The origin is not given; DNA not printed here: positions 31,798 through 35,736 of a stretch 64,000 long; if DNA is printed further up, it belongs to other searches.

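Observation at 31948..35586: Zinc-ribbon + class III nucleotide cyclase + AAA_16 STAND ATPase + TPR protein embedded among PIN toxins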

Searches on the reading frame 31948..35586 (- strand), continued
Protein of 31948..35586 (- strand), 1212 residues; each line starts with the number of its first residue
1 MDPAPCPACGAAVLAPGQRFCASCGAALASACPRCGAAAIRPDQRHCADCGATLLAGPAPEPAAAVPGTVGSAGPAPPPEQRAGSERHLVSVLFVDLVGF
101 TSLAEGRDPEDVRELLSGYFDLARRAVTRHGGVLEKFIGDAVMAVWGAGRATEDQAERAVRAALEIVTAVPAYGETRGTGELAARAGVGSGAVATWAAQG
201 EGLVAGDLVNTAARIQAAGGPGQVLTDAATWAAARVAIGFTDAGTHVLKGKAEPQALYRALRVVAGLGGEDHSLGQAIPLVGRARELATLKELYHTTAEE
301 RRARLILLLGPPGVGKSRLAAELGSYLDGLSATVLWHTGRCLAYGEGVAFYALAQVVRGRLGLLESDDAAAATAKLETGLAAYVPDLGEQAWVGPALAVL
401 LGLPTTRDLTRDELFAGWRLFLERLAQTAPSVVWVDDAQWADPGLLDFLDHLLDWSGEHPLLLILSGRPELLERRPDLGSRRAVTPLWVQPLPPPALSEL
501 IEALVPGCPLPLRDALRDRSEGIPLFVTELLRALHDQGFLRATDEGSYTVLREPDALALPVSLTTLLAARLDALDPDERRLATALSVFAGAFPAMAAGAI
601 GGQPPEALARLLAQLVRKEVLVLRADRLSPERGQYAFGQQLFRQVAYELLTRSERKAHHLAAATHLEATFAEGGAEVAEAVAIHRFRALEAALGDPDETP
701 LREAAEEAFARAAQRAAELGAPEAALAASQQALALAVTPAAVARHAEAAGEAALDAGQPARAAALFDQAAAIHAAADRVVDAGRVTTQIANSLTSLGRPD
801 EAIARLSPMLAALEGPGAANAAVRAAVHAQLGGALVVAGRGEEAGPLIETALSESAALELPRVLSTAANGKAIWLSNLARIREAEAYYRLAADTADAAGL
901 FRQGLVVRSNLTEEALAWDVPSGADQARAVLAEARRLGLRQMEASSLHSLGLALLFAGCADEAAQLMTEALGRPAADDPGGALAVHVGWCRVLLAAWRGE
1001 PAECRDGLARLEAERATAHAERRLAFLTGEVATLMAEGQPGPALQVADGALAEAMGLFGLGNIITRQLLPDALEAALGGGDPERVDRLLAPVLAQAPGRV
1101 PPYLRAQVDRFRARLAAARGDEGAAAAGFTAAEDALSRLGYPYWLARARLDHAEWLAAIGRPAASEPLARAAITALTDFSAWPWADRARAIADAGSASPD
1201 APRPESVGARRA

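Call 11: find_encoding_contigs(protein=P0001, flank=10000, max_places=4)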
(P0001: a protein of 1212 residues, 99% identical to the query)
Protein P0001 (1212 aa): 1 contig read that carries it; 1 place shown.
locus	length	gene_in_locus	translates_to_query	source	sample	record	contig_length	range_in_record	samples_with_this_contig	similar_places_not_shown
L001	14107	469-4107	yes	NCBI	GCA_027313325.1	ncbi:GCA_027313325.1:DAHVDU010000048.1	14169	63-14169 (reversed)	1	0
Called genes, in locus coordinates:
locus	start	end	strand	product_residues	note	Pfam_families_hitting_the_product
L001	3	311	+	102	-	?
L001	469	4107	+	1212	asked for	PF12773:DZR, PF13248:Zn_ribbon_3 (weak), PF00211:Guanylate_cyc, PF13191:AAA_16, PF13401:AAA_22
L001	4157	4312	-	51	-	-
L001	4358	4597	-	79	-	-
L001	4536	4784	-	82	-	PF07362:CcdA (weak)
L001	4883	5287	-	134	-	PF01850:PIN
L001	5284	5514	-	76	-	PF02604:PhdYeFM_antitox (weak)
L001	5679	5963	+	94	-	PF02686:GatC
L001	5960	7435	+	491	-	PF01425:Amidase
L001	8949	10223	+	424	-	PF01938:TRAM, PF05958:tRNA_U5-meth_tr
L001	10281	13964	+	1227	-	PF02811:PHP, PF07733:DNA_pol3_alpha, PF17657:DNA_pol3_finger, PF14579:HHH_6, PF01336:tRNA_anti-codon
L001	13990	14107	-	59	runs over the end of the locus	?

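Call 13: find_related_loci(query=A1, collection=genome_contigs, flank=8000)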
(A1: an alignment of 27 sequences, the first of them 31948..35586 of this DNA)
Query A1 (1212 aa) in genome_contigs; peptide patterns used: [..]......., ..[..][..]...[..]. (x = any residue, [..] = any of these).
600 stretches matched a pattern (row limit reached: there are more); 591 encode a relative of the query (tblastn E <= 1e-3); the best 80 are kept; 80 distinct loci.
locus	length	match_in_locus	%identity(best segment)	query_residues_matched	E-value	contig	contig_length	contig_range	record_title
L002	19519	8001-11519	45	6-1191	0e+0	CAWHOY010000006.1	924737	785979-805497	MAG: uncultured Acidimicrobiaceae bacterium isolate MFD09222.bin.1.185 genome assembly, contig: contig_73587, whole geno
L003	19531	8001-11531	44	6-1189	0e+0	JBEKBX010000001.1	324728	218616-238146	MAG: Acidimicrobiales bacterium isolate SPRUCE 146 SPRUCE_146_1, whole genome shotgun sequence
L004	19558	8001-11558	45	2-1188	0e+0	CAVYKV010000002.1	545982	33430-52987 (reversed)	MAG: uncultured Actinomycetota bacterium isolate MFD05512.bin.2.6 genome assembly, contig: contig_3191, whole genome sho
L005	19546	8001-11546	45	6-1208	0e+0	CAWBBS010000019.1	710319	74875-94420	MAG: uncultured Solirubrobacteraceae bacterium isolate MFD04780.bin.2.74 genome assembly, contig: contig_8020, whole gen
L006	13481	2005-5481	42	6-1191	0e+0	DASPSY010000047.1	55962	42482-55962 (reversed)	MAG TPA_asm: Gaiellaceae bacterium isolate SMAG_U12263 k141_1913243, whole genome shotgun sequence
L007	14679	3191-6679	43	6-1191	0e+0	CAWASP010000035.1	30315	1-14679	MAG: uncultured Thermoleophilia bacterium isolate MFD02416.bin.2.159 genome assembly, contig: contig_80915, whole genome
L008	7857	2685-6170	42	4-1187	0e+0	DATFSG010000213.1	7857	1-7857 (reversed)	MAG TPA_asm: Gaiellaceae bacterium isolate SMAG_U9378 k141_6339357, whole genome shotgun sequence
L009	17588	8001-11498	41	6-1187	0e+0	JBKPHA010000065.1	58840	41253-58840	MAG: Actinomycetota bacterium isolate HAY_GB_MAG_00022 HAY_GB_000000027202, whole genome shotgun sequence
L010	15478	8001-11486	42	2-1194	0e+0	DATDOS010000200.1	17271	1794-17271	MAG TPA_asm: Gaiellaceae bacterium isolate SMAG_U7900 k141_1999487, whole genome shotgun sequence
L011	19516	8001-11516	41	4-1198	0e+0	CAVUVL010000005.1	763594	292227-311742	MAG: uncultured Solirubrobacterales bacterium isolate MFD01138.bin.2.94 genome assembly, contig: contig_19329, whole gen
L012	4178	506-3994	41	6-1187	0e+0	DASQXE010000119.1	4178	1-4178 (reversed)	MAG TPA_asm: Gaiellaceae bacterium isolate SMAG_U11031 k141_202207, whole genome shotgun sequence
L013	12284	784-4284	42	1-1192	0e+0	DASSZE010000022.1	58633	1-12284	MAG TPA_asm: Gaiellaceae bacterium isolate SMAG_U700 k141_530473, whole genome shotgun sequence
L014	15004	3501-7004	41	6-1205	0e+0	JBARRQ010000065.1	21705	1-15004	MAG: Gaiellaceae bacterium isolate MFD13499_ilm_asm_bin25 k127_77345, whole genome shotgun sequence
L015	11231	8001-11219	44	4-1081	0e+0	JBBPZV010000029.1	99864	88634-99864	MAG: Propionibacteriales bacterium isolate bin.8 bin.8_S4Ck141_739006_length_99864_cov_65.9885, whole genome shotgun seq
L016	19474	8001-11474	42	6-1188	0e+0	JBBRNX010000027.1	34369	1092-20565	MAG: Gaiellales bacterium isolate La1_metabat2.215 LA1C_B2.215_k141_2909464L_34369_cov_48.5121, whole genome shotgun seq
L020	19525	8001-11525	41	4-1199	0e+0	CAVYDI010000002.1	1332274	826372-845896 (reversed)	MAG: uncultured Solirubrobacterales bacterium isolate MFD01213.bin.1.111 genome assembly, contig: contig_5699, whole gen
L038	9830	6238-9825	40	6-1212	0e+0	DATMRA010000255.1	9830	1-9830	MAG TPA_asm: Candidatus Acidiferrales bacterium isolate SMAG_U12943 k141_3718384, whole genome shotgun sequence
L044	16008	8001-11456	40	6-1198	0e+0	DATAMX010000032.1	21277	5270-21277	MAG TPA_asm: Gaiellaceae bacterium isolate SMAG_U7002 k141_617548, whole genome shotgun sequence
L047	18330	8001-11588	40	2-1212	0e+0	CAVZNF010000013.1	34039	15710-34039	MAG: uncultured Gaiellaceae bacterium isolate MFD02199.bin.1.134 genome assembly, contig: contig_9583, whole genome shot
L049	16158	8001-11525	42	6-1188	0e+0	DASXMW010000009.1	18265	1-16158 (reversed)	MAG TPA_asm: Streptosporangiaceae bacterium isolate SMAG_U5338 k141_3181686, whole genome shotgun sequence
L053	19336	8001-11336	42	61-1192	0e+0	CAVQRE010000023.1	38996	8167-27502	MAG: uncultured Thermoleophilia bacterium isolate MFD02134.bin.2.211 genome assembly, contig: contig_71714, whole genome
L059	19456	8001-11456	40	2-1190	0e+0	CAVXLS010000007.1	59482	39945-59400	MAG: uncultured Thermoleophilia bacterium isolate MFD02416.bin.2.59 genome assembly, contig: contig_40922, whole genome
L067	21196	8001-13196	41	5-966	1e-179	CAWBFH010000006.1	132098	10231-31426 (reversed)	MAG: uncultured Solirubrobacterales bacterium isolate MFD02671.bin.1.59 genome assembly, contig: contig_23118, whole gen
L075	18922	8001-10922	42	6-1003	6e-176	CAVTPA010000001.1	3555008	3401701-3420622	MAG: uncultured Chloroflexia bacterium isolate MFD00905.bin.2.8 genome assembly, contig: contig_3698, whole genome shotg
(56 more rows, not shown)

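Call 21: search_protein_families(library=pfam, alignment_id=A2, max_evalue=0.001)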
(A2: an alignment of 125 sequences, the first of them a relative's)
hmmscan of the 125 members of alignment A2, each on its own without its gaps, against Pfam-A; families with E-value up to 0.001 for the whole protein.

A. member 1, L002:7313-7864:- (184 aa): 3 families
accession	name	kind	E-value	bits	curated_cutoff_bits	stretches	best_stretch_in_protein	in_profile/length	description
PF19315.5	MC_hydratase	-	8.2e-23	81.5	26.5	1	27-173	21-169/353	Mesaconyl-CoA hydratase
PF01575.25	MaoC_dehydratas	-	8.5e-22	77.5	27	1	35-150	6-120/123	MaoC like domain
PF13452.11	FAS1_DH_region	-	8.3e-07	29.6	22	1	35-160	3-130/132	FAS1-like, dehydratase domain region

B. families by the number of members that match (of 125 scanned): 130 families (the first 25 are shown)
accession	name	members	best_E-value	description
PF13561.12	adh_short_C2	4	1.1e-44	Enoyl-(Acyl carrier protein) reductase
PF00106.31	adh_short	4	2.9e-43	short chain dehydrogenase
PF05368.20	NmrA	4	1.4e-21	NmrA-like family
PF08659.16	KR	4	2.7e-14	KR domain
PF01370.27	Epimerase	4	4e-09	NAD dependent epimerase/dehydratase family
PF12680.13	SnoaL_2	3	6.4e-20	SnoaL-like domain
PF00903.31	Glyoxalase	3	2.5e-13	Glyoxalase/Bleomycin resistance protein/Dioxygenase superfamily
PF13191.12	AAA_16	3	1.2e-11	AAA ATPase domain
PF13669.12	Glyoxalase_4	3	3.9e-07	Glyoxalase/Bleomycin resistance protein/Dioxygenase superfamily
PF18029.7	Glyoxalase_6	3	4.9e-07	Glyoxalase-like domain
PF05977.19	MFS_3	2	4.4e-63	Transmembrane secretion effector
PF03054.22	tRNA_Me_trans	2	3e-62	tRNA methyl transferase HUP domain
PF02574.22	S-methyl_trans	2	1.3e-54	Homocysteine S-methyltransferase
PF00958.27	GMP_synt_C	2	9.4e-44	GMP synthase C terminal domain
PF07690.21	MFS_1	2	6.7e-39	Major Facilitator Superfamily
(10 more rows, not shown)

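Call 23: find_encoding_contigs(protein=window:31948-35586:-, flank=10000, max_places=3)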
Protein window:31948-35586:- (1212 aa): no gene with exactly this product is on record in the collection.

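Call 34: search_solved_structures(query=A1, max_evalue=1)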
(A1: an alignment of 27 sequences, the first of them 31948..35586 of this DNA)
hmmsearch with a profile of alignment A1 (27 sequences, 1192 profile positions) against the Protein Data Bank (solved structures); distinct sequences matched with E-value up to 1: 186 (the best 60 are shown).
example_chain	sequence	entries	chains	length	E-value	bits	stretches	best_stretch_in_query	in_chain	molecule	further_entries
3r5g_A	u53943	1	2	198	9.3e-29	103.1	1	75-250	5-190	CyaB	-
2w01_A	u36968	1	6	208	2.8e-28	101.5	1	73-251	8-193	ADENYLATE CYCLASE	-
6fht_A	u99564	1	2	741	3.4e-28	101.2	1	70-250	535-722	Bacteriophytochrome,Adenylate cyclase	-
5oyh_A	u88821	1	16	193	5.5e-22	80.6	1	73-252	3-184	Nucleotide cyclase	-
6sir_A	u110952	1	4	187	1.3e-21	79.4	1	71-251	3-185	Nucleotide cyclase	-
1wc0_A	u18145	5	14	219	7.9e-21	76.8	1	73-220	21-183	ADENYLATE CYCLASE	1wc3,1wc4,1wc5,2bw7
5mbg_A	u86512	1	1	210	9e-21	76.6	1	82-250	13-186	Beta subunit of photoactivated adenylyl cyclase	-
1wc1_A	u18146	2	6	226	1.1e-20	76.3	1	74-220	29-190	ADENYLATE CYCLASE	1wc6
5mbh_A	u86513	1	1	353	2e-20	75.4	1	82-250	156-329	Beta subunit of photoactivated adenylyl cyclase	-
5mbj_A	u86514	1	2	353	2.3e-20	75.2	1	82-250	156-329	Beta subunit of photoactivated adenylyl cyclase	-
5m27_A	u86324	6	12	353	2.4e-20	75.2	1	82-250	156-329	Beta subunit of photoactivated adenylyl cyclase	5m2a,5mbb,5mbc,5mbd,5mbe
5mbk_A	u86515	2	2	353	2.7e-20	75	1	82-250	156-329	Beta subunit of photoactivated adenylyl cyclase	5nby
6aoa_A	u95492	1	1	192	5.5e-20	74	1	73-248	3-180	Bacterio-rhodopsin/guanylyl cyclase 1 fusion protein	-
5x4t_A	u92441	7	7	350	1.1e-19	73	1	82-249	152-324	Photoactivated adenylyl cyclase | Family 3 adenylate cyclase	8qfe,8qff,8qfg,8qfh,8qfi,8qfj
9f1z_A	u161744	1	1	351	1.1e-19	73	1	82-249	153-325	Family 3 adenylate cyclase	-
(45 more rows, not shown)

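Call 35: find_related_loci(query=A1, collection=viral_contigs, flank=5000)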
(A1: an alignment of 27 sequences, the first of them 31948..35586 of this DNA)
Query A1 (1212 aa) in viral_contigs; peptide patterns used: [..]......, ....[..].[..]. (x = any residue, [..] = any of these).
107 stretches matched a pattern, but none encodes a relative of the query by tblastn (E <= 1e-3).

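Call 39: find_encoding_contigs(protein=P0125, flank=10000, max_places=4)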
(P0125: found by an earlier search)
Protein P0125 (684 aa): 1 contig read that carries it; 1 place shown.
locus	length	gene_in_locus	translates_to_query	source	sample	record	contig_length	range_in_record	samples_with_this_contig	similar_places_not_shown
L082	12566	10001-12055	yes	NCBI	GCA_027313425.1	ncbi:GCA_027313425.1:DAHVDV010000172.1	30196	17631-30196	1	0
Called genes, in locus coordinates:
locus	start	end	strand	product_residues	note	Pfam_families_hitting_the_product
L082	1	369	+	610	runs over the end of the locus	PF13522:GATase_6, PF13537:GATase_7, PF01380:SIS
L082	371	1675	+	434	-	PF01648:ACPS, PF01256:Carb_kinase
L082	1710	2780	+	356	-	PF00586:AIRS, PF02769:AIRS_C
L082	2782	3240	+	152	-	PF02367:TsaE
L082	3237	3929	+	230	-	PF00814:TsaD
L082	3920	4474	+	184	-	PF13302:Acetyltransf_3 (faint), PF13673:Acetyltransf_10, PF00583:Acetyltransf_1, PF13508:Acetyltransf_7, PF08445:FR47 (weak)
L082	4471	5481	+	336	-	PF00814:TsaD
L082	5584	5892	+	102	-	PF00166:Cpn10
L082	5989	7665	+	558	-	-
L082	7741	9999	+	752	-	PF00580:UvrD-helicase, PF13604:AAA_30 (faint), PF13245:AAA_19, PF13361:UvrD_C, PF13538:UvrD_C_2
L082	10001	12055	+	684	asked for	PF22745:Nlig-Ia, PF01653:DNA_ligase_aden, PF03120:OB_DNA_ligase, PF03119:DNA_ligase_ZBD, PF12826:HHH_2, PF14520:HHH_5 (weak), PF00533:BRCT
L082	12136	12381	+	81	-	PF22513:FitA-like_RHH, PF03869:Arc (weak)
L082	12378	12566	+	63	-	?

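Call 51: search_protein_families(library=padloc, alignment_id=A2, max_evalue=0.00001)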
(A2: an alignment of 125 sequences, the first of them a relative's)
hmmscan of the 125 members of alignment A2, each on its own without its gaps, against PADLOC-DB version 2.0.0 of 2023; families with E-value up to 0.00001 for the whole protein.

A. member 1, L002:7313-7864:- (184 aa): 0 families

B. families by the number of members that match (of 125 scanned): 16 families
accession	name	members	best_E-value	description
PDLC04135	mad3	2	2.5e-27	mads_3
PDLC04140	mad8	2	3.5e-12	mads_8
PDLC03298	MTase_II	1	4.5e-122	Type II methyltransferase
PDLC03257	MTase_II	1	2.5e-45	Type II methyltransferase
PDLC01908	CARF5--CARF_ADA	1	4.9e-44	-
PDLC03287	MTase_II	1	3.1e-29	Type II methyltransferase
PDLC03720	oMTase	1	3.1e-24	orphan methyltransferase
PDLC03345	MTase_II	1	4.5e-22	Type II methyltransferase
PDLC03373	MTase_II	1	2.8e-20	Type II methyltransferase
PDLC03342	MTase_II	1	1.7e-18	Type II methyltransferase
PDLC03292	MTase_II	1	1.9e-15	Type II methyltransferase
PDLC03372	MTase_II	1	7.1e-14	Type II methyltransferase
PDLC02980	AriA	1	5.2e-13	-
PDLC02371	PycTIR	1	1.1e-08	-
PDLC00731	Effector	1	9.5e-08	TIR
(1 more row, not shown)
